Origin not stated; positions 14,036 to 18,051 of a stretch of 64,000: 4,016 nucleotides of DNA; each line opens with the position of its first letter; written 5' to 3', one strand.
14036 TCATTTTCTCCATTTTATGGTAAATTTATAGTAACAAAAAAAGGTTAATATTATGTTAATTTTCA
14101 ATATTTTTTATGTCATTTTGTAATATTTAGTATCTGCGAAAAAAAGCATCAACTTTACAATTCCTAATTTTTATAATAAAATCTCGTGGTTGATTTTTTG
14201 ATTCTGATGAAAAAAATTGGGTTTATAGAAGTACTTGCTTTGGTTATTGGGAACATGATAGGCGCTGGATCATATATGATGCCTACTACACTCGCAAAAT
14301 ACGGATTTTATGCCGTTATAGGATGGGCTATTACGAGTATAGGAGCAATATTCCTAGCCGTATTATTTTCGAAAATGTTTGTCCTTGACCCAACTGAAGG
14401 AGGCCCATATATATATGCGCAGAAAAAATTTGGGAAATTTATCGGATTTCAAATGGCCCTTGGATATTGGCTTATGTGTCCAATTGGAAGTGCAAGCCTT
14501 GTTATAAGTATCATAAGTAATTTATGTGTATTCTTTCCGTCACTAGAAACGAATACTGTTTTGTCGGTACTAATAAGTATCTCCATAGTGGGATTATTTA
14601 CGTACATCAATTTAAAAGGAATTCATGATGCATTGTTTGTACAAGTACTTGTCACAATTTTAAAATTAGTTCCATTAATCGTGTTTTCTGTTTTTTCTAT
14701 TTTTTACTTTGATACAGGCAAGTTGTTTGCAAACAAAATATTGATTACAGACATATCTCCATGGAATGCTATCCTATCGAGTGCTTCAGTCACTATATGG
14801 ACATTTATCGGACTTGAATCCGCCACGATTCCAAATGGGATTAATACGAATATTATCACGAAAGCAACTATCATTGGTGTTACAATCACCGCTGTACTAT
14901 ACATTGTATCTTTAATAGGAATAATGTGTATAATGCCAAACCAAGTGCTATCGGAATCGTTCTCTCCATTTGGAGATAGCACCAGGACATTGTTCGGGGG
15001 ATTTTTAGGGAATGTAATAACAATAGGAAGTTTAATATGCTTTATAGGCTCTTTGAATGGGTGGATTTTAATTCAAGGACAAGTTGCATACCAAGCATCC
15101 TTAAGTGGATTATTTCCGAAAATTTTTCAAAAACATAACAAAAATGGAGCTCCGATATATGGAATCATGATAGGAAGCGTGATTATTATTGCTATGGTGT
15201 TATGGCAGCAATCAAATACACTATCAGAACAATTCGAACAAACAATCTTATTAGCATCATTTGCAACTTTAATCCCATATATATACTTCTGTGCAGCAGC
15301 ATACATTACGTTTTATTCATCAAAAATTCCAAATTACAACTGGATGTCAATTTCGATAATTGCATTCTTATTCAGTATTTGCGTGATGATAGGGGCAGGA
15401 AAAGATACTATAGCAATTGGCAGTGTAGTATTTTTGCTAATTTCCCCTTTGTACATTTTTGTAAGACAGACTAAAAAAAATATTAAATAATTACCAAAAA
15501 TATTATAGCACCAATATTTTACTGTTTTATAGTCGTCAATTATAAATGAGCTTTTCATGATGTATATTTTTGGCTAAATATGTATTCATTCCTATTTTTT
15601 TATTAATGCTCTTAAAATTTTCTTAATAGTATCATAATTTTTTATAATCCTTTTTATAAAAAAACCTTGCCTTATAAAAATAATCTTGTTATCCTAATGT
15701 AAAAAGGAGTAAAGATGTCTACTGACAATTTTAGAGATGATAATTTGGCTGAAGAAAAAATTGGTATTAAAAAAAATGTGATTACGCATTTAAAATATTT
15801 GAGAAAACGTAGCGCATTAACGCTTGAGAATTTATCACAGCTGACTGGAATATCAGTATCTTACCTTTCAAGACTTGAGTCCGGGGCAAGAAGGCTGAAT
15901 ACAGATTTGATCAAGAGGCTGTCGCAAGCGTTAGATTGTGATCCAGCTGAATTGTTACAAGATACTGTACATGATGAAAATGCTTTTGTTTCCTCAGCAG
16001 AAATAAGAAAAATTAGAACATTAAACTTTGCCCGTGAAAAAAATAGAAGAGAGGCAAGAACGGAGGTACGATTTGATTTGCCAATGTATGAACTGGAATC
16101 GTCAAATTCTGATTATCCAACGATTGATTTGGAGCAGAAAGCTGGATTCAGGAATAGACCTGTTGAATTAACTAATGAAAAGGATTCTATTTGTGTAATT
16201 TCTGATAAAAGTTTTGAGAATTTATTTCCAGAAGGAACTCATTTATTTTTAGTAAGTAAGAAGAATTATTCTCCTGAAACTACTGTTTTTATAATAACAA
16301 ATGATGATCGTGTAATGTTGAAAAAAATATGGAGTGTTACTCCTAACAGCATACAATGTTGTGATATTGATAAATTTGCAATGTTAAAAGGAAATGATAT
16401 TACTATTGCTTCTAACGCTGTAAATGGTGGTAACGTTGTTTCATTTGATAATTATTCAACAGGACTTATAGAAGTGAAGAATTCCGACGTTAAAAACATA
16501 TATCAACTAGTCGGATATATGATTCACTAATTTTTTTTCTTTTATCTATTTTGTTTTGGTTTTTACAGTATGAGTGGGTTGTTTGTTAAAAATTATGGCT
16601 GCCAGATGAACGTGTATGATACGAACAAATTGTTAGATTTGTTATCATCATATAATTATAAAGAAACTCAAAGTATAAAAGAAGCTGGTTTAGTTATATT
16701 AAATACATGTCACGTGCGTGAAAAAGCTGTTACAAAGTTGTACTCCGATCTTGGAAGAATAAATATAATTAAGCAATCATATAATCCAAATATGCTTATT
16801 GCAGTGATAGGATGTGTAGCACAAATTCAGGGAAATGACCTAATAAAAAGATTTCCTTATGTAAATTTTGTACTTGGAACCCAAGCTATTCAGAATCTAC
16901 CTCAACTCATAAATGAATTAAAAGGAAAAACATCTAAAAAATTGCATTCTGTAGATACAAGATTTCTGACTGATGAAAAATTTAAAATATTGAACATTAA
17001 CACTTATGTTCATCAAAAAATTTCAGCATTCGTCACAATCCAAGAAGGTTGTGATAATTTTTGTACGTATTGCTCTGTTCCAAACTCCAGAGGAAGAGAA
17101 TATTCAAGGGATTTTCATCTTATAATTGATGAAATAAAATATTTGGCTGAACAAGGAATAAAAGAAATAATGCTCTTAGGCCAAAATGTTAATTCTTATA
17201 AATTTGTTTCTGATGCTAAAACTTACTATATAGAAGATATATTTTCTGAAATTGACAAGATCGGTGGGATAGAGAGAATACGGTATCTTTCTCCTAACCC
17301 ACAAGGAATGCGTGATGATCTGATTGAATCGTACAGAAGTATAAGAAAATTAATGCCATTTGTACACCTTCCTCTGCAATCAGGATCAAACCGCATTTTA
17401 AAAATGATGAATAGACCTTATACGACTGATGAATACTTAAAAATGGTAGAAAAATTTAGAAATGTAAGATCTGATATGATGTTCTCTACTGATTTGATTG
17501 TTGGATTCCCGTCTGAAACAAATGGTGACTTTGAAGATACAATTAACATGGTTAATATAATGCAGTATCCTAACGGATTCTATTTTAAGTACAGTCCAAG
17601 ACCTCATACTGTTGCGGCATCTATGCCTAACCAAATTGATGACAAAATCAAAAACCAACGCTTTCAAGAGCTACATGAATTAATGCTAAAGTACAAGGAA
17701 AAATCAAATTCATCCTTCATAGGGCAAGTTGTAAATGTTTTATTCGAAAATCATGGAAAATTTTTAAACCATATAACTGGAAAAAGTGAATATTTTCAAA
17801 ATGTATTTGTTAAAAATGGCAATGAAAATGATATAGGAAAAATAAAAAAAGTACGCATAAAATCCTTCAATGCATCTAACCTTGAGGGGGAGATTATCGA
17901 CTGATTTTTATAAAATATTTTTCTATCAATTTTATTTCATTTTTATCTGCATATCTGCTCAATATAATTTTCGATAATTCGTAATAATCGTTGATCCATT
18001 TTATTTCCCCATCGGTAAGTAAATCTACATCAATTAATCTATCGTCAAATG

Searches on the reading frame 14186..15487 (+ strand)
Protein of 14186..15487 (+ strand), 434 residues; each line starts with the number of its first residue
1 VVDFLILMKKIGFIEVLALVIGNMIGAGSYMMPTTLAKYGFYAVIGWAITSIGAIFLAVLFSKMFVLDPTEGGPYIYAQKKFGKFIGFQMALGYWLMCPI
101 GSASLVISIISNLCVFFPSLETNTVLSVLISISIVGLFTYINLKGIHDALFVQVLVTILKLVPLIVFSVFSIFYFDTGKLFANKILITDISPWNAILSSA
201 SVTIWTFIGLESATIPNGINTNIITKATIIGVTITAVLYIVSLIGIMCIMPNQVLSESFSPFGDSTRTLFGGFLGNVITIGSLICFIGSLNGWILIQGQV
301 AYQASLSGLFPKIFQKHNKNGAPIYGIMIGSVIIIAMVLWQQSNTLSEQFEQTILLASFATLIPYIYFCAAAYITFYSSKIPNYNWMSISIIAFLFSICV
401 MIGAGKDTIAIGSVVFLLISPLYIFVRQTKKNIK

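Call 74: search_protein_families(library=pfam, proteins=[window:14186-15487:+], max_evalue=0.00001)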
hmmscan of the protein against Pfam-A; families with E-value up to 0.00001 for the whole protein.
window:14186-15487:+ (434 aa): 2 families
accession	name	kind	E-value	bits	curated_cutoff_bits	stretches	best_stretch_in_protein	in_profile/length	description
PF13520.12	AA_permease_2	-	3.9e-35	122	27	1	11-403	1-402/427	Amino acid permease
PF00324.27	AA_permease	-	3.1e-18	66.2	24.6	1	16-409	2-427/470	Amino acid permease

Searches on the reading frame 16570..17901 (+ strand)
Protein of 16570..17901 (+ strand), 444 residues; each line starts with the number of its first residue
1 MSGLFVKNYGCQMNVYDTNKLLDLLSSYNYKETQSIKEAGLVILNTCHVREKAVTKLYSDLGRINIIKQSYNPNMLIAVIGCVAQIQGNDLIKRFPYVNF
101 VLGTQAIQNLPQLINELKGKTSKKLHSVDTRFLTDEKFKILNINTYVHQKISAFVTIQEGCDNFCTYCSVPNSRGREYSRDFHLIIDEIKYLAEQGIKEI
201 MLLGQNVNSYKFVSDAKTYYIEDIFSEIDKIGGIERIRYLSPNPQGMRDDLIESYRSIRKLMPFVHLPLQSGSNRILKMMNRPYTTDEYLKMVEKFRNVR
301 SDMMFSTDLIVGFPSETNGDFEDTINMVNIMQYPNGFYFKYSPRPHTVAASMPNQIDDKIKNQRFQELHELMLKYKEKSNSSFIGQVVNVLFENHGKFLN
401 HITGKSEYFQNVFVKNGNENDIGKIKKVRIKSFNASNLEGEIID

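Call 74: search_protein_families(library=pfam, proteins=[window:16570-17901:+], max_evalue=0.00001)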
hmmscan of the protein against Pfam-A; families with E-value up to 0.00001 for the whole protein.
window:16570-17901:+ (444 aa): 3 families
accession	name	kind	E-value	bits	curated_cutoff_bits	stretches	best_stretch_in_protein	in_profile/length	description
PF04055.27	Radical_SAM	-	1.7e-27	97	29.5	1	156-327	2-165/166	Radical SAM superfamily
PF00919.26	UPF0004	-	5.7e-26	90.8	27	1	5-103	3-98/98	Uncharacterized protein family UPF0004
PF01938.26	TRAM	-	1.9e-06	28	21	1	383-443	3-61/61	TRAM domain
